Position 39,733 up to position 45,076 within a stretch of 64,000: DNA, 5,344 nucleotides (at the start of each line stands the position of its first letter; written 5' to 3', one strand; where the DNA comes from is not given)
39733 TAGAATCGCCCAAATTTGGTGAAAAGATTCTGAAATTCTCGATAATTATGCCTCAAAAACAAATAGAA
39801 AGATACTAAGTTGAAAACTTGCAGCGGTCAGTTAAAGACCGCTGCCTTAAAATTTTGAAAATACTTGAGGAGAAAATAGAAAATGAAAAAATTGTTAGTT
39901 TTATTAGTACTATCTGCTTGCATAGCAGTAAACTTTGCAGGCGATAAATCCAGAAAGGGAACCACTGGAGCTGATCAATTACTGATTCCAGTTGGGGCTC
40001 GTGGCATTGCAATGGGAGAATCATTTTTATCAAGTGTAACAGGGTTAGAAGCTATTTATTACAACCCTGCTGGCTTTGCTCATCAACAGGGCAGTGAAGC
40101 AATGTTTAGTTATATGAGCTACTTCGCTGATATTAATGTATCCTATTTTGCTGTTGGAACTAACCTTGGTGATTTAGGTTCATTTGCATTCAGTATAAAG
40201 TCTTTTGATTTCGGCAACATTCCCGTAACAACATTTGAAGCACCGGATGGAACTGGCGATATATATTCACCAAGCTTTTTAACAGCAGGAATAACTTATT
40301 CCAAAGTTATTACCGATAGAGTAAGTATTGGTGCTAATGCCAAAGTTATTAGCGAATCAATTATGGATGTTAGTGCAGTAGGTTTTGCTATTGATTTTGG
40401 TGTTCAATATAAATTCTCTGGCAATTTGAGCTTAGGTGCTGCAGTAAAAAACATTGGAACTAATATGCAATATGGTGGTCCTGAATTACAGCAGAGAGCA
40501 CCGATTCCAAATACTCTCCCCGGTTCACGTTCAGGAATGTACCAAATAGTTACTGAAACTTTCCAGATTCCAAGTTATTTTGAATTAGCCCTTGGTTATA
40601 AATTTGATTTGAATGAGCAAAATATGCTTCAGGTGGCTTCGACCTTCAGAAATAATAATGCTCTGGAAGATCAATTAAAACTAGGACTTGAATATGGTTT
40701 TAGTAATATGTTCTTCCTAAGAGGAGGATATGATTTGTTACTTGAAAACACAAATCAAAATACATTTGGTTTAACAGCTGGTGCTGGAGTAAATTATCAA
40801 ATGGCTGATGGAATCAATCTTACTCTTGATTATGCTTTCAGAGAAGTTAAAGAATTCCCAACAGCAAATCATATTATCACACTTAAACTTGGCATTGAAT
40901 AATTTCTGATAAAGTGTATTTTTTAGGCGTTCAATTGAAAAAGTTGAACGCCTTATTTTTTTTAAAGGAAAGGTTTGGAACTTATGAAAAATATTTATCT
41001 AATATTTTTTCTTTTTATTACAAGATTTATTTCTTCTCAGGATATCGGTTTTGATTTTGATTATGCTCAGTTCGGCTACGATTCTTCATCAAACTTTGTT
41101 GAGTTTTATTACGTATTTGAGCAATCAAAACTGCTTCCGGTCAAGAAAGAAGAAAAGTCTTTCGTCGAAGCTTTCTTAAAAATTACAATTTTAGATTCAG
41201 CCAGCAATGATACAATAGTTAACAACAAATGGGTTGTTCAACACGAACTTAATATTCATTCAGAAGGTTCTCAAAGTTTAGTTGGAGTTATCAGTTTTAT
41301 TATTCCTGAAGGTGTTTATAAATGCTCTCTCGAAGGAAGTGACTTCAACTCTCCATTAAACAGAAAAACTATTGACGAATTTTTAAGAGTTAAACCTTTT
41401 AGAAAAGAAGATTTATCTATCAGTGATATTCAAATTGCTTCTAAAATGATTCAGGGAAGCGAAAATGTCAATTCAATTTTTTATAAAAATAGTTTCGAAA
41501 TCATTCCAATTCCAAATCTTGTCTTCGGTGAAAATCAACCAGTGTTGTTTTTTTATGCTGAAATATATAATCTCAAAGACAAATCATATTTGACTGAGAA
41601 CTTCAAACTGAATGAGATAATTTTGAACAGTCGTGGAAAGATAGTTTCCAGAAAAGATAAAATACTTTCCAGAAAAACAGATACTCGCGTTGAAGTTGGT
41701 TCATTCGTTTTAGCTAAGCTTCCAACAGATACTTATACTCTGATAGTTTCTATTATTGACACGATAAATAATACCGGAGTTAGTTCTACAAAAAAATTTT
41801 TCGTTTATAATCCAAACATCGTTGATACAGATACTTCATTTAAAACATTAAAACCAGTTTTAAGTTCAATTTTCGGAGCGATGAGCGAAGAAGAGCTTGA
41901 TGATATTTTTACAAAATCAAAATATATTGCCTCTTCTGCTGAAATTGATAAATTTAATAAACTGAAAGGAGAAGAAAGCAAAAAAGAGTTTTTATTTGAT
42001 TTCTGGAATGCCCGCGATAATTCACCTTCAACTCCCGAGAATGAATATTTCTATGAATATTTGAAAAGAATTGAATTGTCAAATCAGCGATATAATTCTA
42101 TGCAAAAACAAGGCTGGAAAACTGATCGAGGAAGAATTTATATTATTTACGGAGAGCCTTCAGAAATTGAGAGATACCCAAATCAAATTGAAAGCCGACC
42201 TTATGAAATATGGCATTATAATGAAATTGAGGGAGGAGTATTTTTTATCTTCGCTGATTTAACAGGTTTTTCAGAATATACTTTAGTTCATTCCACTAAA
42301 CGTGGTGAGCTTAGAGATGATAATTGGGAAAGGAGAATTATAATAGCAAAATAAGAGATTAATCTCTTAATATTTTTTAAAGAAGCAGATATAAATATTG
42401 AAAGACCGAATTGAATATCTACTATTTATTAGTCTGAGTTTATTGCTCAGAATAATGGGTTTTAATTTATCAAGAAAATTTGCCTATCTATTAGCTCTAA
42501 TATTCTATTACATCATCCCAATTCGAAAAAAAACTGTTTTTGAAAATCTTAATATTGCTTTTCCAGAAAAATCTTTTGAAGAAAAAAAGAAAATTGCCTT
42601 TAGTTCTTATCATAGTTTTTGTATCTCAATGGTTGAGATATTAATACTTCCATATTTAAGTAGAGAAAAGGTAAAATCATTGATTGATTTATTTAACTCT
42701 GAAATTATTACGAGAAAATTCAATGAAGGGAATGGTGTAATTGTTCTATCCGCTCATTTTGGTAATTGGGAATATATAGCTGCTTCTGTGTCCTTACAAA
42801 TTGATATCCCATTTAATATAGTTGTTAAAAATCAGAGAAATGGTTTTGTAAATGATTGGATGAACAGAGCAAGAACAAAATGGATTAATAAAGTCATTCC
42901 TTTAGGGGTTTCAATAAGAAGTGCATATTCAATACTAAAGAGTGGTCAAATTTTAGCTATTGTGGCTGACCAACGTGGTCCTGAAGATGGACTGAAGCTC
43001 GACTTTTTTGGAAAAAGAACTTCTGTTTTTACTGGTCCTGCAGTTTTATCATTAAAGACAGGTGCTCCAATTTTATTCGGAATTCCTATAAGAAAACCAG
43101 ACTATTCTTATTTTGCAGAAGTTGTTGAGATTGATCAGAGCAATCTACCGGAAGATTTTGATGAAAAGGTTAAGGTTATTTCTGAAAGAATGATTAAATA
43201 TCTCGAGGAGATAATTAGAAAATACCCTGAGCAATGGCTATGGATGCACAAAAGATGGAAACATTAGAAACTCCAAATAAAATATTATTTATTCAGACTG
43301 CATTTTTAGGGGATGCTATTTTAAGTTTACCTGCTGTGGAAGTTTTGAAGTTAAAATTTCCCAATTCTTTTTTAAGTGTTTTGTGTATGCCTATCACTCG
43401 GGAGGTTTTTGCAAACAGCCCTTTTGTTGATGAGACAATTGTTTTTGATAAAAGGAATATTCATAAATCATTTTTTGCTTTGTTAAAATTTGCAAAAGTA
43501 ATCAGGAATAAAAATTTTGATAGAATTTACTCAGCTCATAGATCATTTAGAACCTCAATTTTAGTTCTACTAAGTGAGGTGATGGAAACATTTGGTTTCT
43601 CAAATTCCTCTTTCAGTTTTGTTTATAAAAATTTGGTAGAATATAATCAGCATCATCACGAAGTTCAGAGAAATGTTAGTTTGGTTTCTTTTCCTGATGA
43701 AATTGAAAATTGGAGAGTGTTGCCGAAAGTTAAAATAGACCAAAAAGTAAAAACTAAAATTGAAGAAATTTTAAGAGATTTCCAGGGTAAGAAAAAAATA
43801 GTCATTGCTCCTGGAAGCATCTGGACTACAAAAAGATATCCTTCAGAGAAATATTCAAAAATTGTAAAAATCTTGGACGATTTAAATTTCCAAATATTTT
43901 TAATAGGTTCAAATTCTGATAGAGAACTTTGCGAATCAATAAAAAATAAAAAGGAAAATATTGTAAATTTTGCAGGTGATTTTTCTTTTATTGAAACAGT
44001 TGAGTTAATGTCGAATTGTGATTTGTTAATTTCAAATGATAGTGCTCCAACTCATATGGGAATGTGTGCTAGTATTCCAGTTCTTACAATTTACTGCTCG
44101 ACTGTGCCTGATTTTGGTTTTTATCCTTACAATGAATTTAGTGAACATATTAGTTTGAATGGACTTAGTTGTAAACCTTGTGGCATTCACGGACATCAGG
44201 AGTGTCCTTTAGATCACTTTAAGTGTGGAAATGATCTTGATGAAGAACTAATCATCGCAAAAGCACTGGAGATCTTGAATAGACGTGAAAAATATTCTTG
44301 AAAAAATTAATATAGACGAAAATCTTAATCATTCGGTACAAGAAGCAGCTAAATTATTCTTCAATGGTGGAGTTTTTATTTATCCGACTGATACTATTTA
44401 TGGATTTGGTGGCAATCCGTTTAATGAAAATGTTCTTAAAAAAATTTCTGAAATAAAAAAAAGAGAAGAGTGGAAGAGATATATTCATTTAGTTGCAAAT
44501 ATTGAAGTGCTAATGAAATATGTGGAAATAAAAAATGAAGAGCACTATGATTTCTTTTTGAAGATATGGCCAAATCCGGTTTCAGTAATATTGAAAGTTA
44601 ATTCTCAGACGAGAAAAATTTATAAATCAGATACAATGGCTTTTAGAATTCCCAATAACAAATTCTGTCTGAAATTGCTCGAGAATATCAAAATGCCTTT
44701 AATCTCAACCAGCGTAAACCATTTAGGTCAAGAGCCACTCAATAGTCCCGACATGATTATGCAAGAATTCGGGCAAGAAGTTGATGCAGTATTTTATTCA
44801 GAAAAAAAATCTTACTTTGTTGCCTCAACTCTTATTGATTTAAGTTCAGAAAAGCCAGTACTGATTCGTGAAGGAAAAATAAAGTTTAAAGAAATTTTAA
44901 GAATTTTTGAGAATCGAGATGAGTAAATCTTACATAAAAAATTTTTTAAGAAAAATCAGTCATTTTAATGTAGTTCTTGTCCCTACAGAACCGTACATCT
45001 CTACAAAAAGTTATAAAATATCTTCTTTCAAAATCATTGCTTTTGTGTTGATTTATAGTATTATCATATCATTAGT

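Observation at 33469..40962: TonB-dependent-receptor-like barrel, 1161-aa T9SS cargo and PorV/PorQ-like barrel: a Sus-like locus with a T9SS-anchored partner instead of a SusD lipoprotein?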

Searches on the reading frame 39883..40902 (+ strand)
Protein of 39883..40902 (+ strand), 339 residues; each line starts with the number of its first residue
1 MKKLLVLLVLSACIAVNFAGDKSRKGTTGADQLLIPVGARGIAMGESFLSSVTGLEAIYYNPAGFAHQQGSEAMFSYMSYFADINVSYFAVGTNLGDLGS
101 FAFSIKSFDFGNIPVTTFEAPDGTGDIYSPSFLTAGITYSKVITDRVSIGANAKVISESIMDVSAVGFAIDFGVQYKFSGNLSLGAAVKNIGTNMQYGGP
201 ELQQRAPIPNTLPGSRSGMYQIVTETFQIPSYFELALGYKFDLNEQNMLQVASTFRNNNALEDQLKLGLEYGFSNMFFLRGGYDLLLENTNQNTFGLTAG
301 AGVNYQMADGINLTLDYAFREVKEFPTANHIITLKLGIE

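Call 3: search_protein_families(library=pfam, proteins=[window:39883-40902:+], max_evalue=0.01)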
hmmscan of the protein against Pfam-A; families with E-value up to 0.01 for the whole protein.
window:39883-40902:+ (339 aa): 3 families
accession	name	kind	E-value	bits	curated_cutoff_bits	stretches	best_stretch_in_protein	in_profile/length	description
PF18990.6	DUF5723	-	3e-08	34.2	26.8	1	165-314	211-345/376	Family of unknown function (DUF5723)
PF19572.5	PorV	-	9.2e-06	25.8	27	1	22-199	5-200/243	Type IX secretion system protein PorV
PF13505.12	OMP_b-brl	-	3e-05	24.7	28.7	1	151-323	26-156/175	Outer membrane protein beta-barrel domain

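Call 4: search_protein_families(library=ncbifam, proteins=[window:39883-40902:+], max_evalue=0.01)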
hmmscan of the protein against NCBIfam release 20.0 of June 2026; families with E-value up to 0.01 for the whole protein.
window:39883-40902:+ (339 aa): 7 families
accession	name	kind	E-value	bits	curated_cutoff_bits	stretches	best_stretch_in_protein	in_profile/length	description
NF033709.1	PorV_fam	subfamily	3.2e-53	181.4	90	1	27-335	1-323/326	PorV/PorQ family protein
NF033711.1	T9SS_PorQ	equivalog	7.8e-27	94.2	220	1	3-307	2-310/335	type IX secretion system protein PorQ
NF052325.1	PorVQ2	equivalog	2.2e-23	82.7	325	1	6-338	5-353/354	putative type IX sorting system protein PorV2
NF033710.1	T9SS_OM_PorV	equivalog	5.3e-21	75.2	250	2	10-212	5-223/367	type IX secretion system outer membrane channel protein PorV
TIGR03519.1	T9SS_PorP_fam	subfamily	5.7e-05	22.7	90.55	1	227-335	189-289/292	PorP/SprF family type IX secretion system membrane protein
NF033908.1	AcfA_fam_omp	subfamily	0.00014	21.3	100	0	157-189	167-197/217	AcfA family outer membrane beta-barrel protein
NF050080.1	pilus_FilD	exception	0.0078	14.5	970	0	36-80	26-70/549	putative pilus system OmpP1/FadL family transporter FilD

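Call 65: search_solved_structures(query=window:39883-40899:+, max_evalue=1, show_alignments=2)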
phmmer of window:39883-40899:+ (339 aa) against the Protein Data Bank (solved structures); distinct sequences matched with E-value up to 1: 2.
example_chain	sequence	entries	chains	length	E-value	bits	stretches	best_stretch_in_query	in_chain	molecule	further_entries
6h3i_F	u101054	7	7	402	7.3e-11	45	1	1-203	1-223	PorV | Type IX secretion system protein PorV domain-containing protein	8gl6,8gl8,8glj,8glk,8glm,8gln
8j5d_B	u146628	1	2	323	0.91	11.8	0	110-154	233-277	Malate dehydrogenase, chloroplastic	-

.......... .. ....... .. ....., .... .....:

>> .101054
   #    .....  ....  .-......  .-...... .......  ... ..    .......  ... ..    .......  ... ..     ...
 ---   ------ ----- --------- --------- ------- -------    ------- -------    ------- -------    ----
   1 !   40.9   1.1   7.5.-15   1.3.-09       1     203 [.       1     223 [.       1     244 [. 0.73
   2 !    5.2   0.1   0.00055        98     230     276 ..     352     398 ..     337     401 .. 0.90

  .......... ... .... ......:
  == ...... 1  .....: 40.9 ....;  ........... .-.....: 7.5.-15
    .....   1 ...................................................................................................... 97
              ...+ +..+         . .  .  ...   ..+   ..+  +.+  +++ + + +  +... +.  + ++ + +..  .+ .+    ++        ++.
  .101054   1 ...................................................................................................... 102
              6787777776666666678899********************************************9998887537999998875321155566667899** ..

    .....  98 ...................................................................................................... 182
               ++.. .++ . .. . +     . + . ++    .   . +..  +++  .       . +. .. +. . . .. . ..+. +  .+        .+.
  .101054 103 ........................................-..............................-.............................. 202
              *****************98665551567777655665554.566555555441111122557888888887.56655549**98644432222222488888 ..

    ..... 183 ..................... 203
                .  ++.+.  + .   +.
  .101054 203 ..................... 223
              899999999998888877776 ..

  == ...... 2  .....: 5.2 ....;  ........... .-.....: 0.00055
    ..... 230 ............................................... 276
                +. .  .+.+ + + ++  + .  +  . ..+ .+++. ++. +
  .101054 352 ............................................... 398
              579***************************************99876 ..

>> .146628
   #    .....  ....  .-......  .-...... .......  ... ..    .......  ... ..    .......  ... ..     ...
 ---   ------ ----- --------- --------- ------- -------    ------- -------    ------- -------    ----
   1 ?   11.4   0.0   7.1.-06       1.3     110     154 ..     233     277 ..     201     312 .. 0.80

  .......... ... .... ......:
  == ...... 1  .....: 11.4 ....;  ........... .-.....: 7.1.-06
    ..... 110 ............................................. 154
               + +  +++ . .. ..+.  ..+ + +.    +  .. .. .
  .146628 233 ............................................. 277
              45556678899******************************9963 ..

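Call 69: find_homologous_proteins(query=window:39883-40899:+, max_evalue=0.00001)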
Query window:39883-40899:+ (339 aa): 2009 proteins with E <= 0.00001 among 5728 candidates; the best 120 are listed.
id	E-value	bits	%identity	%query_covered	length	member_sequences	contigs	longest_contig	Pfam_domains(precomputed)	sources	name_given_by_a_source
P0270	4.6e-200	682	89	100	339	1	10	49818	PF18990.7,PF19572.6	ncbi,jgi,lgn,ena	jgi:opacity protein-like surface antigen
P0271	1.3e-197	673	89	100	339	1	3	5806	PF18990.7,PF13505.13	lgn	-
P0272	5.0e-196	668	88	97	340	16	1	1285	PF18990.7,PF19572.6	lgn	-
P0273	1.7e-190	650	86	100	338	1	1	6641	PF18990.7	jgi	jgi:opacity protein-like surface antigen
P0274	6.5e-182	622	80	100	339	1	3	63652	PF18990.7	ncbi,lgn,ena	-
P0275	2.8e-181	620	80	100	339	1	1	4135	PF18990.7,PF13505.13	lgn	-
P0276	1.5e-180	617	79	100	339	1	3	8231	PF18990.7,PF13505.13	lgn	-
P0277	3.2e-179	613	81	100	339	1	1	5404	PF18990.7,PF13505.13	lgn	-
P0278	3.0e-178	610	81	98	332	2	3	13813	PF18990.7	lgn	-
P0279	3.7e-178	610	81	100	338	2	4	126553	PF18990.7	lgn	-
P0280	8.5e-178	608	81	100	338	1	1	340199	PF18990.7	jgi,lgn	jgi:opacity protein-like surface antigen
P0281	4.6e-177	606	80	98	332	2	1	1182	PF18990.7,PF13505.13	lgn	-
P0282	9.7e-176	602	80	100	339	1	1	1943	PF18990.7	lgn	-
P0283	1.1e-175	601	78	100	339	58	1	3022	PF18990.7,PF13505.13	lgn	-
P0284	3.9e-172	590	76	100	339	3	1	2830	PF18990.7,PF13505.13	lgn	-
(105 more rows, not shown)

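Call 96: search_protein_families(library=padloc, proteins=[window:39883-40899:+], max_evalue=0.001)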
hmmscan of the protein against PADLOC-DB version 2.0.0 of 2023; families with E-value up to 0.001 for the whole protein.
window:39883-40899:+ (339 aa): 0 families

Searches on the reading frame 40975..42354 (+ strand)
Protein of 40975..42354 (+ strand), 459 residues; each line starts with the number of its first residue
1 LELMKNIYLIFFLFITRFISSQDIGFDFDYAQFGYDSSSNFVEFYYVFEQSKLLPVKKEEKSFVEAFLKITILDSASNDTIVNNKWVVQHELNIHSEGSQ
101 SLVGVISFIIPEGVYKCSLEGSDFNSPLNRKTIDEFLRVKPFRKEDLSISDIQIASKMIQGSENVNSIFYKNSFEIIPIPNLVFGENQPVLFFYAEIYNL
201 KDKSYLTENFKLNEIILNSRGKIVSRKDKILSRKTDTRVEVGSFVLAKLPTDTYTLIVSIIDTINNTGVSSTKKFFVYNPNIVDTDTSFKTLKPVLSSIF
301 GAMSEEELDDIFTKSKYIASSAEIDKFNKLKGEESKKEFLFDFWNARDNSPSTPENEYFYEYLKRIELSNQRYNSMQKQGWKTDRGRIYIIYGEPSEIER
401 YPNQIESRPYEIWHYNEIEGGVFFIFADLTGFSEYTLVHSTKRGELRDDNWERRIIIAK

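Call 3: search_protein_families(library=pfam, proteins=[window:40975-42354:+], max_evalue=0.01)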
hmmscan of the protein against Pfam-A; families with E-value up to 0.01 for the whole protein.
window:40975-42354:+ (459 aa): 1 family
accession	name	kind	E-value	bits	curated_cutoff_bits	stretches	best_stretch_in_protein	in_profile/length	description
PF20094.4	GWxTD_dom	-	1.1e-17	64.8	26.9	1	307-431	29-144/172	GWxTD domain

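Call 4: search_protein_families(library=ncbifam, proteins=[window:40975-42354:+], max_evalue=0.01)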
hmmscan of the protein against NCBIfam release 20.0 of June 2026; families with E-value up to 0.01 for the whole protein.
window:40975-42354:+ (459 aa): 1 family
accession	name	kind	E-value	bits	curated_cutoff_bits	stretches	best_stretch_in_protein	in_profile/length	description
TIGR04514.1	GWxTD_dom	domain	7.7e-33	113.1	28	1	312-416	3-105/105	GWxTD domain-containing protein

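Call 95: search_solved_structures(query=window:40984-42351:+, max_evalue=1)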
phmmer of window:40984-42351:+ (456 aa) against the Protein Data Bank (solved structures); distinct sequences matched with E-value up to 1: 3.
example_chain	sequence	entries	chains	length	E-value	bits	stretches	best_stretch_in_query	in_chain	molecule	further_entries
2ivw_A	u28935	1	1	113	0.23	13.3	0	201-239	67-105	PILP PILOT PROTEIN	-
4av2_M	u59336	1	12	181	0.39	12.6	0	201-238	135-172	PILP PROTEIN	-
6l0v_A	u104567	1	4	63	0.56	12.1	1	360-389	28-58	RLD2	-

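Call 96: search_protein_families(library=padloc, proteins=[window:40984-42351:+], max_evalue=0.001)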
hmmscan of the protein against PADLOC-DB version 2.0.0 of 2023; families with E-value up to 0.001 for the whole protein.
window:40984-42351:+ (456 aa): 0 families

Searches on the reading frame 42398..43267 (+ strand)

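Call 3: search_protein_families(library=pfam, proteins=[window:42398-43267:+], max_evalue=0.01)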
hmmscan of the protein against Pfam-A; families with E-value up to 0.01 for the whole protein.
window:42398-43267:+ (289 aa): 1 family
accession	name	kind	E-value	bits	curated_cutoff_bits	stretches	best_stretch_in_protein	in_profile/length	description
PF03279.18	Lip_A_acyltrans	-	2.3e-48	165.3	22.3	1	9-288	18-294/295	Bacterial lipid A biosynthesis acyltransferase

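Call 4: search_protein_families(library=ncbifam, proteins=[window:42398-43267:+], max_evalue=0.01)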
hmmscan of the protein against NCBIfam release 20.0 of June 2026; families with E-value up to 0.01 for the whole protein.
window:42398-43267:+ (289 aa): 17 families
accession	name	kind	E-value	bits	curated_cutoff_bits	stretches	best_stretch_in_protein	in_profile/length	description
NF006270.0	PRK08419.1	equivalog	2.2e-50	171.6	248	1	3-289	3-290/298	lipid A biosynthesis lauroyl acyltransferase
NF004569.0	PRK05906.1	equivalog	6.8e-34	117.5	439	1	3-288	14-313/454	lipid A biosynthesis lauroyl acyltransferase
TIGR02207.1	lipid_A_htrB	subfamily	6.2e-30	104.6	297.8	1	9-288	17-292/303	LpxL/LpxP family Kdo(2)-lipid IV(A) lauroyl/palmitoleoyl acyltransferase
NF005120.0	PRK06553.1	equivalog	1.1e-28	100.5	273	1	13-288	30-307/308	lipid A biosynthesis lauroyl acyltransferase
NF006432.0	PRK08706.1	equivalog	1.1e-27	97.1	384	1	13-288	7-279/289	lipid A biosynthesis lauroyl acyltransferase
NF005399.0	PRK06946.1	subfamily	7.6e-26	91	343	1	1-289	1-285/294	lipid A biosynthesis lauroyl acyltransferase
NF006487.0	PRK08905.1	equivalog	2.3e-25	89.3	281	1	18-289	11-275/290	lysophospholipid acyltransferase family protein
NF005340.0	PRK06860.1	subfamily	1.6e-24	86.7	398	1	11-288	25-298/309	lipid A biosynthesis lauroyl acyltransferase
NF004191.0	PRK05646.1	equivalog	4.5e-23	81.9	491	1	12-288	23-296/310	lipid A biosynthesis lauroyl acyltransferase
NF005919.0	PRK07920.1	equivalog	8.5e-22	77.6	209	1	49-287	54-293/311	phosphatidylinositol mannoside acyltransferase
NF006438.0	PRK08734.1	equivalog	6.4e-21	74.7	363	1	8-287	9-285/305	lauroyl acyltransferase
NF006507.0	PRK08943.1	subfamily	2.1e-18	66.5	337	1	11-285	31-302/322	lipid A biosynthesis (KDO)2-(lauroyl)-lipid IVA acyltransferase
TIGR02208.1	lipid_A_msbB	equivalog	3.9e-18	65.8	336.05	1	11-285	21-292/305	lauroyl-Kdo(2)-lipid IV(A) myristoyltransferase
NF005952.0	PRK08025.1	equivalog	2.9e-17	62.8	517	1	37-288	49-295/306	kdo(2)-lipid IV(A) palmitoleoyltransferase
NF006437.0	PRK08733.1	equivalog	5.1e-17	62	540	1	12-288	26-295/306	LpxL/LpxP family Kdo(2)-lipid IV(A) lauroyl/palmitoleoyl acyltransferase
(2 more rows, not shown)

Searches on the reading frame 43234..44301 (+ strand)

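Call 67: search_protein_families(library=pfam, proteins=[window:43234-44301:+], max_evalue=0.000001)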
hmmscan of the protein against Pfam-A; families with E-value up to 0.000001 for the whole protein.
window:43234-44301:+ (355 aa): 1 family
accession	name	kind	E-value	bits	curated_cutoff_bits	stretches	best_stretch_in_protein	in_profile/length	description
PF01075.23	Glyco_transf_9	-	1.5e-34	119.9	22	1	84-316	2-236/247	Glycosyltransferase family 9 (heptosyltransferase)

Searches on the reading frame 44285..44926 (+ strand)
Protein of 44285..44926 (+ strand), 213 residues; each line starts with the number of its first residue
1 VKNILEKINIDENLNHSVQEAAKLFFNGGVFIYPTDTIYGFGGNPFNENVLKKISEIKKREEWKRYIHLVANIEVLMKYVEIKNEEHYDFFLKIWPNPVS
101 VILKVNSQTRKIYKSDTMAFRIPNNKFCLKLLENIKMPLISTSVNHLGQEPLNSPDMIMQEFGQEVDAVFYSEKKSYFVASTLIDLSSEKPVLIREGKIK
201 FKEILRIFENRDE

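Call 67: search_protein_families(library=pfam, proteins=[window:44285-44926:+], max_evalue=0.000001)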
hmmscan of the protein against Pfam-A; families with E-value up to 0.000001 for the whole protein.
window:44285-44926:+ (213 aa): 1 family
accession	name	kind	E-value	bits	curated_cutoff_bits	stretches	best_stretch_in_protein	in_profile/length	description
PF01300.24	Sua5_yciO_yrdC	-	2.9e-39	134.8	25.1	1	27-197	5-178/178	Telomere recombination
